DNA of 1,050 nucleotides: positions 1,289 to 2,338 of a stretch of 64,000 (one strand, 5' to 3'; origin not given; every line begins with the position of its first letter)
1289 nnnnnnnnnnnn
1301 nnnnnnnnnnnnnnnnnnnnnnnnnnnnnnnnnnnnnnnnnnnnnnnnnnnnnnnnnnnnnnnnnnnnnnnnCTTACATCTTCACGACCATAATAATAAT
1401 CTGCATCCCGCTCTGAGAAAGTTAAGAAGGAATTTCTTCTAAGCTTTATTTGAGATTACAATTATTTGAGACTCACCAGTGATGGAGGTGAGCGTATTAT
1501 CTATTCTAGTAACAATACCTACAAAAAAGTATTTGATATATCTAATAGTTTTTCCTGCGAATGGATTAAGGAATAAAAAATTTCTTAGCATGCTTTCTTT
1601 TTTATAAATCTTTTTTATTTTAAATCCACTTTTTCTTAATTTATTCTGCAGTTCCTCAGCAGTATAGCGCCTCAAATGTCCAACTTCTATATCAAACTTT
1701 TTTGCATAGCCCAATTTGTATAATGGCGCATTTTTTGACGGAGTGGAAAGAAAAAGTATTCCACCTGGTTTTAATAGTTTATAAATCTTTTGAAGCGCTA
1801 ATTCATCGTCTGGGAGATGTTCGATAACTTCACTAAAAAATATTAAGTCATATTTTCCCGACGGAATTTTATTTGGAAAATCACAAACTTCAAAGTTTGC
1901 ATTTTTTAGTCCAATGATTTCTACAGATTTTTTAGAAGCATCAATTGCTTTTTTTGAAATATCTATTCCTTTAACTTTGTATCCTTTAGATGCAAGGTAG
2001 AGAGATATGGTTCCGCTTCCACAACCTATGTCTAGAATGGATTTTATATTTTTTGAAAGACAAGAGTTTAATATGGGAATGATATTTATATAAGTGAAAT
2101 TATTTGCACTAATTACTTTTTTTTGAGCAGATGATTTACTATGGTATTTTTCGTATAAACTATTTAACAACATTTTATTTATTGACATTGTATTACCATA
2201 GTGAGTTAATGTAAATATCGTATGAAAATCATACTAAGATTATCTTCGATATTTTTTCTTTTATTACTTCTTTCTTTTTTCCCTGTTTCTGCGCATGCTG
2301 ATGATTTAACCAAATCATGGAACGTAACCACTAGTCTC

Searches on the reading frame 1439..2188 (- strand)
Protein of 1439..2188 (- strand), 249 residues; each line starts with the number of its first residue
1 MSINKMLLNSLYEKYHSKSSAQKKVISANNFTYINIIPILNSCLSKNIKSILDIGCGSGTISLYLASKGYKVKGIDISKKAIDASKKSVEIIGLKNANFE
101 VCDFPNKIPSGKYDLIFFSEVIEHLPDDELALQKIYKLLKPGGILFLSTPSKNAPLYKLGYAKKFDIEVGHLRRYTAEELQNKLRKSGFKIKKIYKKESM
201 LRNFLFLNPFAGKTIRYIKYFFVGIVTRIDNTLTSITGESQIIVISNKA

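Call 10: search_protein_families(library=pfam, proteins=[window:1439-2188:-], max_evalue=0.001)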
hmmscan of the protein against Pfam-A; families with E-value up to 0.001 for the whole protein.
window:1439-2188:- (249 aa): 18 families
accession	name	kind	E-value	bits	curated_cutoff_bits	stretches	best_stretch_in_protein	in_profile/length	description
PF13489.12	Methyltransf_23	-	7.1e-25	88.1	27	1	47-191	22-161/164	Methyltransferase domain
PF13847.12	Methyltransf_31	-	1.1e-23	84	27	1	49-157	5-119/145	Methyltransferase domain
PF08241.18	Methyltransf_11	-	2.7e-20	73.2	21.2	1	52-147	1-95/95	Methyltransferase domain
PF13649.12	Methyltransf_25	-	2.5e-19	70.2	27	1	51-143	1-97/97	Methyltransferase domain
PF08242.18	Methyltransf_12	-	7.8e-19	68.7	30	1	52-145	1-98/98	Methyltransferase domain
PF01209.24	Ubie_methyltran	-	5.6e-11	42.7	20.1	1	40-164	40-169/233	ubiE/COQ5 methyltransferase family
PF05175.20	MTS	-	7.1e-10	39.2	23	1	39-117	22-103/170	Methyltransferase small domain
PF03848.20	TehB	-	1.1e-09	38.4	20.4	1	50-142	33-127/193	Tellurite resistance protein TehB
PF02353.26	CMAS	-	6.1e-09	36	27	1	49-150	64-167/273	Mycolic acid cyclopropane synthetase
PF06325.19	PrmA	-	9.7e-09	35.6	22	1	45-148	159-259/296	Ribosomal protein L11 methyltransferase (PrmA)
PF05891.18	Methyltransf_PK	-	2.1e-07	31.1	27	1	41-198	49-203/218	AdoMet dependent proline di-methyltransferase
PF05401.17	NodS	-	4.1e-06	27.2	24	1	33-150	28-147/201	Nodulation protein S (NodS)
PF01135.25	PCMT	-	3.5e-05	24.1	20.3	1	39-147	68-171/210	Protein-L-isoaspartate(D-aspartate) O-methyltransferase (PCMT)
PF05958.17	tRNA_U5-meth_tr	-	8.2e-05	22.2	23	0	36-97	190-251/357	tRNA (Uracil-5-)-methyltransferase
PF01555.25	N6_N4_Mtase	-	0.00011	22.7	26.7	0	44-87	178-221/221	DNA methylase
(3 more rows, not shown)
